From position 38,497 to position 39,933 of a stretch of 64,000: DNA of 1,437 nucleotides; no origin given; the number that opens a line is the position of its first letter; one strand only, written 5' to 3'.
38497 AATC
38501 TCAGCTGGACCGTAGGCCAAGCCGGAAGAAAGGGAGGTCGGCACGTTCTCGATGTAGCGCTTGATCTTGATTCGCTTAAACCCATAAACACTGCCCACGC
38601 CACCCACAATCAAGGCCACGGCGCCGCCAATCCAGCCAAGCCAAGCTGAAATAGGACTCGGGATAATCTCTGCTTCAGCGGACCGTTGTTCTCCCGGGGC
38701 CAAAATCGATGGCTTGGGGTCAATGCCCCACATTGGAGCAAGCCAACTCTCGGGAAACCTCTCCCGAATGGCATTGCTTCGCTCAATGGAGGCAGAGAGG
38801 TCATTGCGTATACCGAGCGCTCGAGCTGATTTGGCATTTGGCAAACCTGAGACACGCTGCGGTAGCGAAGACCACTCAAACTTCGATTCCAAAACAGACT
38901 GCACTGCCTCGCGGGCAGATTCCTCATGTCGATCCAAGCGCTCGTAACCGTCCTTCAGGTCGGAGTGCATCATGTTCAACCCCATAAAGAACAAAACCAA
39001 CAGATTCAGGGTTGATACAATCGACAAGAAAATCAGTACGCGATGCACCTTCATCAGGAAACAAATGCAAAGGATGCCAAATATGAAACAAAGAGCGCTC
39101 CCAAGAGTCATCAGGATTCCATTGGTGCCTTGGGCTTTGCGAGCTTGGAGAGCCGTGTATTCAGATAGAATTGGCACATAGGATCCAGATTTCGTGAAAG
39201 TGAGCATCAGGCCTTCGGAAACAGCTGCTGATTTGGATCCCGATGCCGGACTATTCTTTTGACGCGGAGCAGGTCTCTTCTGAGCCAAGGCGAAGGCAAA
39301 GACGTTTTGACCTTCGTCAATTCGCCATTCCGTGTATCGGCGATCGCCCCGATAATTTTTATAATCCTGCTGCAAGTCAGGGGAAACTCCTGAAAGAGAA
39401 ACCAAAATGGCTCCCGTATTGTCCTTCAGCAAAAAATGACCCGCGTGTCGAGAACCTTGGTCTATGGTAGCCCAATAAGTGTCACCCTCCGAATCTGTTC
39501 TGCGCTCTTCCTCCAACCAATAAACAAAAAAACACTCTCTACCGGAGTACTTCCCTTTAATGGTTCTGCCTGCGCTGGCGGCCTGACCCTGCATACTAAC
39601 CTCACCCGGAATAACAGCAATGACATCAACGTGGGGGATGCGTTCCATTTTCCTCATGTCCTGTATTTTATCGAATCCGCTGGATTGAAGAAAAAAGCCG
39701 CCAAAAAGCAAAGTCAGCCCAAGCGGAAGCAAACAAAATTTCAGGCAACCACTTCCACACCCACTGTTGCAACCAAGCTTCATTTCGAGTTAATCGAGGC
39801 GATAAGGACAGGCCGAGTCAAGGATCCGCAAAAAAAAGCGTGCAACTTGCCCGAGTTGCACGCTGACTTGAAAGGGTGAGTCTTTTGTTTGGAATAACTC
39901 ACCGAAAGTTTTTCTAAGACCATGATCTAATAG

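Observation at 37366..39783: Single 805-aa polypeptide fusing two GIDE-like modules with a LemA domain, plus an N-terminal CX3CX3CX3C cysteine ladder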

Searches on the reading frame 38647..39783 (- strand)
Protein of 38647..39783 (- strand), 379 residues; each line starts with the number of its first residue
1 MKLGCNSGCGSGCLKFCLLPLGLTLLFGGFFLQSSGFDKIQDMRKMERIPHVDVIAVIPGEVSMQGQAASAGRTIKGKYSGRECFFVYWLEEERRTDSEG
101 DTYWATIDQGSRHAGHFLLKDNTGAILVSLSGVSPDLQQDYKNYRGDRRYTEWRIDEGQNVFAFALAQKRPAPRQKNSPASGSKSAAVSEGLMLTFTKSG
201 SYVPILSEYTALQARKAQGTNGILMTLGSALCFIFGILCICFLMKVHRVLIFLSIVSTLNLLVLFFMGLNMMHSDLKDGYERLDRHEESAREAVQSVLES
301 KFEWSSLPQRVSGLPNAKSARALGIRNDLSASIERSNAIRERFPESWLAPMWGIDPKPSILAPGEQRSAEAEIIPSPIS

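Call 6: search_protein_families(library=pfam, proteins=[window:38647-39783:-], max_evalue=10)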
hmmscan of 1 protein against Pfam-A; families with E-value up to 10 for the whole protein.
seq(379 aa): 1 family
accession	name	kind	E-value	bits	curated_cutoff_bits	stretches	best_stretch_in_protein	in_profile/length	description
PF03186.18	CobD_Cbib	-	0.00085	19.1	34.4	1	215-297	40-121/282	CobD/Cbib protein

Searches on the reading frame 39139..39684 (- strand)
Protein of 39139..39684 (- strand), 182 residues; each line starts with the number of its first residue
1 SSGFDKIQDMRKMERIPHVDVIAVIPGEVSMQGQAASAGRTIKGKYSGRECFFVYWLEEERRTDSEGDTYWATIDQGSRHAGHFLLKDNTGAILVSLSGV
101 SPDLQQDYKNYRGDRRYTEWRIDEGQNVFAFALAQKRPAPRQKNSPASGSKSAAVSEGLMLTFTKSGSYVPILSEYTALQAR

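Call 47: search_protein_families(library=pfam, alignment_id=A3, max_evalue=0.1)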
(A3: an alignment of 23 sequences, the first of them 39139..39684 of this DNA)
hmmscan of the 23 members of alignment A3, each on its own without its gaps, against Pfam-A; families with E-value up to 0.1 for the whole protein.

A. member 1, window:39139-39684:- (182 aa): 1 family
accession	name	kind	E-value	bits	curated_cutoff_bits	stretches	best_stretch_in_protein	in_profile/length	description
PF14239.11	RRXRR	-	0.076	13.3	25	0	49-122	32-107/174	RRXRR protein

B. families by the number of members that match (of 23 scanned): 4 families
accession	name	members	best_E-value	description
PF12483.13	GIDE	20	1.8e-11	E3 Ubiquitin ligase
PF24208.1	Beta-tre_PLH30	1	0.043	Endo-acting ulvan lyase beta-trefoil domain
PF22647.2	EF_0837-like_N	1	0.072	Deacetylase EF_0837-like composite domain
PF14239.11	RRXRR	1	0.076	RRXRR protein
